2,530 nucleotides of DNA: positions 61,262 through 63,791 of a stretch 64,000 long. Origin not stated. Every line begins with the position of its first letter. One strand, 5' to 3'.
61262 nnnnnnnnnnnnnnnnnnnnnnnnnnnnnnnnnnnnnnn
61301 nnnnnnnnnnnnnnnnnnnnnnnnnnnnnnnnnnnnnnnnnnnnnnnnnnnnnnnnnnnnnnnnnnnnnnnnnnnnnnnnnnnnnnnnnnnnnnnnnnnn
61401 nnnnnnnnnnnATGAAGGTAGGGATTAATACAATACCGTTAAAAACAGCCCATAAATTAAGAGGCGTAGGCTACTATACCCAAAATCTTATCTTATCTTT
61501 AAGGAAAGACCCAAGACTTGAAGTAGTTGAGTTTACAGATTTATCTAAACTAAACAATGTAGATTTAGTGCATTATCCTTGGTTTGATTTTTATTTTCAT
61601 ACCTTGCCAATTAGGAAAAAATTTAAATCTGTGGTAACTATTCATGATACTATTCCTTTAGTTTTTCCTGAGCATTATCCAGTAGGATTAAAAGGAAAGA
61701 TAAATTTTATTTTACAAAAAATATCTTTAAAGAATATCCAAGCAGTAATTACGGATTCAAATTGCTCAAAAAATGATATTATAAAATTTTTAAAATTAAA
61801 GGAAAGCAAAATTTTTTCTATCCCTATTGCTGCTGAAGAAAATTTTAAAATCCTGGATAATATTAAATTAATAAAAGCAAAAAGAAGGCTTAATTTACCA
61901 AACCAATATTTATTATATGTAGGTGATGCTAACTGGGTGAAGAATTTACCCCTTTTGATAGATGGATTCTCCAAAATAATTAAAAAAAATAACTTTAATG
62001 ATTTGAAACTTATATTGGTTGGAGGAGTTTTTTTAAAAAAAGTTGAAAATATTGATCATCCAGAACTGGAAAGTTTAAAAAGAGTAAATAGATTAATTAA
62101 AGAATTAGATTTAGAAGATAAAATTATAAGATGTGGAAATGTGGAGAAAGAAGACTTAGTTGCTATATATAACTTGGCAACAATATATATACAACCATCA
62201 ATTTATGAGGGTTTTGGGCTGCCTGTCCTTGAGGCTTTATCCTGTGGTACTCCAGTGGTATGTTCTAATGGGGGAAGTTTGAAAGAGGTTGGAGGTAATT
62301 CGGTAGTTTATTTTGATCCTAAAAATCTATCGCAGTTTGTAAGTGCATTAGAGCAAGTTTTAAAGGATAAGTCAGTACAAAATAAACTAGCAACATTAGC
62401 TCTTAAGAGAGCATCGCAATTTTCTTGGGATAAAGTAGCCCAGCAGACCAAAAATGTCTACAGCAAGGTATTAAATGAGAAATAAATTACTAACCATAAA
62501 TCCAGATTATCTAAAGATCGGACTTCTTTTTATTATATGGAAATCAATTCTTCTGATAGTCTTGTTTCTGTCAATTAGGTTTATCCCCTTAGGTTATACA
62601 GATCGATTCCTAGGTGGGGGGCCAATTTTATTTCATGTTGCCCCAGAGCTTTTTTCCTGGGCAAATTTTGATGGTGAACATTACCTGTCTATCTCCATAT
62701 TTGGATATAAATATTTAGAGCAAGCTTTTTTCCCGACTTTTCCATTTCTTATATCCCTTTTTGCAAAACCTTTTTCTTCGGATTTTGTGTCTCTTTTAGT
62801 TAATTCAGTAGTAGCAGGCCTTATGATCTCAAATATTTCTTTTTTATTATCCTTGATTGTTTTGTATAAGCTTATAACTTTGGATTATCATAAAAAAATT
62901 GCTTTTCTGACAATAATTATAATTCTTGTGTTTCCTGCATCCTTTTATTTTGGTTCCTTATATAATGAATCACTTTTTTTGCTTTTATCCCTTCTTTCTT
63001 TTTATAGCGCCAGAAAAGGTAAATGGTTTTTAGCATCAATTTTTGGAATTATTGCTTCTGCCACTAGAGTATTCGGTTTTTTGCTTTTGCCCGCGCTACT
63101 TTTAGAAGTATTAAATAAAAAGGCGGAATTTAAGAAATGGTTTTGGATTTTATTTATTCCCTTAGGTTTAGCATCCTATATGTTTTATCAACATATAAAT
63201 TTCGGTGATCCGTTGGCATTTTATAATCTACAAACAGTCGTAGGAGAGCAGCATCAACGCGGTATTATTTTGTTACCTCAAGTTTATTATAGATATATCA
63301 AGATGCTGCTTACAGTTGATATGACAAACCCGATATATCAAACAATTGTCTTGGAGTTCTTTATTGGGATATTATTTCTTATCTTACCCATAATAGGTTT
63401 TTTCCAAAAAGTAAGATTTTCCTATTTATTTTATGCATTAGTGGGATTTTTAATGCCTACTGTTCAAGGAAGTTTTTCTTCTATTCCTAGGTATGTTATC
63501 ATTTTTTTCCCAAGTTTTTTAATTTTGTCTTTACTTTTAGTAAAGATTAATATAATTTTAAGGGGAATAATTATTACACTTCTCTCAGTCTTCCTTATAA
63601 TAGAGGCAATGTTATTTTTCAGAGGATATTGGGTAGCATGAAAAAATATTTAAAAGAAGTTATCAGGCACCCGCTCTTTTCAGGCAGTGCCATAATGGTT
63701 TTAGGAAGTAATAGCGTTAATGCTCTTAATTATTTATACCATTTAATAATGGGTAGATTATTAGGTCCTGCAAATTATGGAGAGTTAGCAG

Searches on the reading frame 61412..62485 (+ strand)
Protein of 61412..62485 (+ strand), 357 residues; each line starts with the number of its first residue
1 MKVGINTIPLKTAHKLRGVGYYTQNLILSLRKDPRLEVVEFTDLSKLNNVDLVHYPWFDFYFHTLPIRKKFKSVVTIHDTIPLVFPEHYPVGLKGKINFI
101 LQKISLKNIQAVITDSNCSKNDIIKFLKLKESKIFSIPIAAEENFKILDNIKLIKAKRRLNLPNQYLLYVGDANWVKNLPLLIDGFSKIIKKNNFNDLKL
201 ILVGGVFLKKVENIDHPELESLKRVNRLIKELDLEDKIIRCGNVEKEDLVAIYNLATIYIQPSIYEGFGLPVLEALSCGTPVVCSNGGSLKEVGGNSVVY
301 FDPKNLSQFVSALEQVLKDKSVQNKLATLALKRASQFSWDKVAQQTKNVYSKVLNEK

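Call 8: search_protein_families(library=pfam, proteins=[window:61412-62485:+], max_evalue=0.001)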
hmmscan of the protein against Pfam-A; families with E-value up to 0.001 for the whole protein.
window:61412-62485:+ (357 aa): 5 families
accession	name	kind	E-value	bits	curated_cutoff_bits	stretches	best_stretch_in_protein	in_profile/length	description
PF00534.26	Glycos_transf_1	-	3.5e-33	115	26.4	1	153-328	4-167/172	Glycosyl transferases group 1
PF13692.12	Glyco_trans_1_4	-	1.1e-24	87.8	27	1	165-319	2-142/142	Glycosyl transferases group 1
PF20706.3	GT4-conflict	-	3.6e-08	33.2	26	1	245-344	271-383/385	Family 4 Glycosyltransferase in conflict systems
PF13439.12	Glyco_transf_4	-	4.9e-07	30.4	28.5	1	43-138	66-163/170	Glycosyltransferase Family 4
PF13524.12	Glyco_trans_1_2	-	6.2e-07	29.9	25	1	237-346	28-142/144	Glycosyl transferase-like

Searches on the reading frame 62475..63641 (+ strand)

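Call 8: search_protein_families(library=pfam, proteins=[window:62475-63641:+], max_evalue=0.001)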
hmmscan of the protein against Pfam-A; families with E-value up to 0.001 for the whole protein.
window:62475-63641:+ (388 aa): 1 family
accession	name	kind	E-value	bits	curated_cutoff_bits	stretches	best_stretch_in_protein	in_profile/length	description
PF04188.19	Mannosyl_trans2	-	5.6e-12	46.2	22.4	1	63-204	59-205/443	Mannosyltransferase (PIG-V)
